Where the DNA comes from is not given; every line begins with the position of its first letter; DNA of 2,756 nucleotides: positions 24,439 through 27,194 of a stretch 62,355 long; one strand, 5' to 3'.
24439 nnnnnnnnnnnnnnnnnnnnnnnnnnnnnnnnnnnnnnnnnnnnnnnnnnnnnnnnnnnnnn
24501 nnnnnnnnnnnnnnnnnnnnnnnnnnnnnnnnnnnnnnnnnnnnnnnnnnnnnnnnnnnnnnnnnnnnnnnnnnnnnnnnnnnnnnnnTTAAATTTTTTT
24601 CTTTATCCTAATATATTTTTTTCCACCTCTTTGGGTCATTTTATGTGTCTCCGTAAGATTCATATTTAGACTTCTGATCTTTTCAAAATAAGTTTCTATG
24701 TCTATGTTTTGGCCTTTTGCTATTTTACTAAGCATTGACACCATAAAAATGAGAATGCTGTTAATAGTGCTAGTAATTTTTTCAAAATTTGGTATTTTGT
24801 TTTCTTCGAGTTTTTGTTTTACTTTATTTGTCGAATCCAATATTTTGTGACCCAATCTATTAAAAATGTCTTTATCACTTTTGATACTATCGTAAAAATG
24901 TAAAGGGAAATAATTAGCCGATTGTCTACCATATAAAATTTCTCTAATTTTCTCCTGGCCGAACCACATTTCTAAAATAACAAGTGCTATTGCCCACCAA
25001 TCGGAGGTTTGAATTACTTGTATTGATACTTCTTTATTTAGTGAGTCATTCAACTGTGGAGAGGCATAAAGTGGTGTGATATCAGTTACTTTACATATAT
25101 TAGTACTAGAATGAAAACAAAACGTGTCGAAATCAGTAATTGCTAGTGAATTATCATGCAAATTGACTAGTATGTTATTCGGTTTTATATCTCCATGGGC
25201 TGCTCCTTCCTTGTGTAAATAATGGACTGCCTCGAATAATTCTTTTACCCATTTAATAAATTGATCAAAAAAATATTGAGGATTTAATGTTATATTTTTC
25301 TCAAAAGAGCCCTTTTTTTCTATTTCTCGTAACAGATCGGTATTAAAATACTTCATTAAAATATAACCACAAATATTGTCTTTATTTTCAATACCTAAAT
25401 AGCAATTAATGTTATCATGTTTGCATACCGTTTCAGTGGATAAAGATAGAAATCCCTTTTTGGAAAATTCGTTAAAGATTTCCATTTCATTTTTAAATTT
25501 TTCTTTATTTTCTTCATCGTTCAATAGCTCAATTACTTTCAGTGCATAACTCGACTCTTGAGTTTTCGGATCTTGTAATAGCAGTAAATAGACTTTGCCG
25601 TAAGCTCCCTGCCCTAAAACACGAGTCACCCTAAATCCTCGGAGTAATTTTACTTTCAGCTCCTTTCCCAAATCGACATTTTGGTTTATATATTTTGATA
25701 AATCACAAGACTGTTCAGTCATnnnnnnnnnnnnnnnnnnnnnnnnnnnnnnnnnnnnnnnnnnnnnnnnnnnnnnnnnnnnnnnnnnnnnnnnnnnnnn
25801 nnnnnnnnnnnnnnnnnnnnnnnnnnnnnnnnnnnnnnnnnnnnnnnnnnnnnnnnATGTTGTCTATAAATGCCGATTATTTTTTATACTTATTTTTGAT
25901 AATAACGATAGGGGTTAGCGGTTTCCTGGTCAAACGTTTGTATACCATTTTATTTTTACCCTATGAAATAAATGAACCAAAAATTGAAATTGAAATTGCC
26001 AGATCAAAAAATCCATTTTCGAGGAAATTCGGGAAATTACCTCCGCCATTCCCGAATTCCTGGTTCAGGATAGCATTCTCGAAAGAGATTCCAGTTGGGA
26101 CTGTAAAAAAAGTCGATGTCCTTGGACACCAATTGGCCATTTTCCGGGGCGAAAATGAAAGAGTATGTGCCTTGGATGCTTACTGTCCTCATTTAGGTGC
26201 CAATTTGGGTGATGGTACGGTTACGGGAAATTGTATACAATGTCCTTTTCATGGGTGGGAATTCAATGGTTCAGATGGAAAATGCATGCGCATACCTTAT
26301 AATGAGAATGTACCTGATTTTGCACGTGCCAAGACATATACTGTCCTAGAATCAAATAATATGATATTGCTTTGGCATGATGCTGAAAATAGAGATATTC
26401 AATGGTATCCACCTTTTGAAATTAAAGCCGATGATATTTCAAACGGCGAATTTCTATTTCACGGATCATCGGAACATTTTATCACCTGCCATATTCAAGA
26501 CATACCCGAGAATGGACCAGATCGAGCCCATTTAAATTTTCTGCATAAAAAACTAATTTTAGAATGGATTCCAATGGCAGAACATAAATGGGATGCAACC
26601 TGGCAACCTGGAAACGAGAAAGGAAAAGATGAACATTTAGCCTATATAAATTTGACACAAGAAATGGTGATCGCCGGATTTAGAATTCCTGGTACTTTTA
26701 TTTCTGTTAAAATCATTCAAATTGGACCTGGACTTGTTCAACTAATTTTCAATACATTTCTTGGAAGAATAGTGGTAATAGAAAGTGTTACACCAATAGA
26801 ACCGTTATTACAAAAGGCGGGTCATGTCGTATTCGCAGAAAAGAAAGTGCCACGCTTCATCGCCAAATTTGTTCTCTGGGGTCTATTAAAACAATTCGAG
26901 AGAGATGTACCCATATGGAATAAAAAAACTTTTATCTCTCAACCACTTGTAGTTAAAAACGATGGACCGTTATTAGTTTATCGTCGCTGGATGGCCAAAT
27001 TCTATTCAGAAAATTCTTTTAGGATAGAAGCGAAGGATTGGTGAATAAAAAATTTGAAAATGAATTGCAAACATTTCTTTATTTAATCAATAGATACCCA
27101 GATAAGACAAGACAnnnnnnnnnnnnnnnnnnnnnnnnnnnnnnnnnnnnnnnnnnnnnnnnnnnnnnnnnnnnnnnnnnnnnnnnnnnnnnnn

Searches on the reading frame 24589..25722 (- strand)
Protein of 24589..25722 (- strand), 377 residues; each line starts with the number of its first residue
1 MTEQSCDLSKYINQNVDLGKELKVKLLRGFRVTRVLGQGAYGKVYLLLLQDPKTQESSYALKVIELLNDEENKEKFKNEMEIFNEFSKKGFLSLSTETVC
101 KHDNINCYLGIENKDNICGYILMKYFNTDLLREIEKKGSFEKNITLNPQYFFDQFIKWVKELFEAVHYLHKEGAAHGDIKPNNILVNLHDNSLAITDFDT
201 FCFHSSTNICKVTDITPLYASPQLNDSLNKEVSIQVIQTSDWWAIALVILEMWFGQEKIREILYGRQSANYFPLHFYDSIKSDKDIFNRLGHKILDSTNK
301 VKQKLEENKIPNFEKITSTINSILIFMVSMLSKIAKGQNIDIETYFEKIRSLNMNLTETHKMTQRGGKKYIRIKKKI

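Call 38: search_protein_families(library=pfam, proteins=[window:24589-25722:-], max_evalue=0.001)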
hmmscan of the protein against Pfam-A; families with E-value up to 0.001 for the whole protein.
window:24589-25722:- (377 aa): 2 families
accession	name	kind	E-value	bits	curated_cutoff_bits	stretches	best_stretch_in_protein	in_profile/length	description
PF00069.31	Pkinase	-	8.5e-28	97.9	31.7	1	31-260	2-198/263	Protein kinase domain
PF07714.23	PK_Tyr_Ser-Thr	-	6.2e-15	55.6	23.1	1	32-257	3-203/258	Protein tyrosine and serine/threonine kinase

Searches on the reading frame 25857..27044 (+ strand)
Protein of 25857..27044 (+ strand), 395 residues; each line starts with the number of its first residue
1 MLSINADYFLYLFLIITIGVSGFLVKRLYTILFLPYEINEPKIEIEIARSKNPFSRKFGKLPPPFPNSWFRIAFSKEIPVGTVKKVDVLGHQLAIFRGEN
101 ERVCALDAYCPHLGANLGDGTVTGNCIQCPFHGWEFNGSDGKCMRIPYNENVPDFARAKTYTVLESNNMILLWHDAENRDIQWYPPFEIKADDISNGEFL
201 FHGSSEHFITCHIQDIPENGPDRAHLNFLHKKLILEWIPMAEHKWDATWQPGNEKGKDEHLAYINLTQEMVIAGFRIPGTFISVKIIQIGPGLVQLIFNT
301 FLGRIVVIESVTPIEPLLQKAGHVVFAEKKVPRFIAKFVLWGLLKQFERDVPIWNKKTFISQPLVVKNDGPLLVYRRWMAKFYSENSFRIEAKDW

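Call 67: search_protein_families(library=pfam, proteins=[window:25857-27044:+], max_evalue=0.001)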
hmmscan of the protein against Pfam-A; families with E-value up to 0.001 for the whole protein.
window:25857-27044:+ (395 aa): 3 families
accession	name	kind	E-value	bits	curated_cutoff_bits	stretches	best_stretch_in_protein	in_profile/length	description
PF00355.32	Rieske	-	8.7e-24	83.7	20.3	1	68-155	1-87/88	Rieske [2Fe-2S] domain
PF19298.5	KshA_C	-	2.3e-20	74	23.3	1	172-383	1-207/207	3-Ketosteroid 9alpha-hydroxylase C-terminal domain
PF13806.12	Rieske_2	-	1.2e-07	32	27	1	68-153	1-84/104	Rieske-like [2Fe-2S] domain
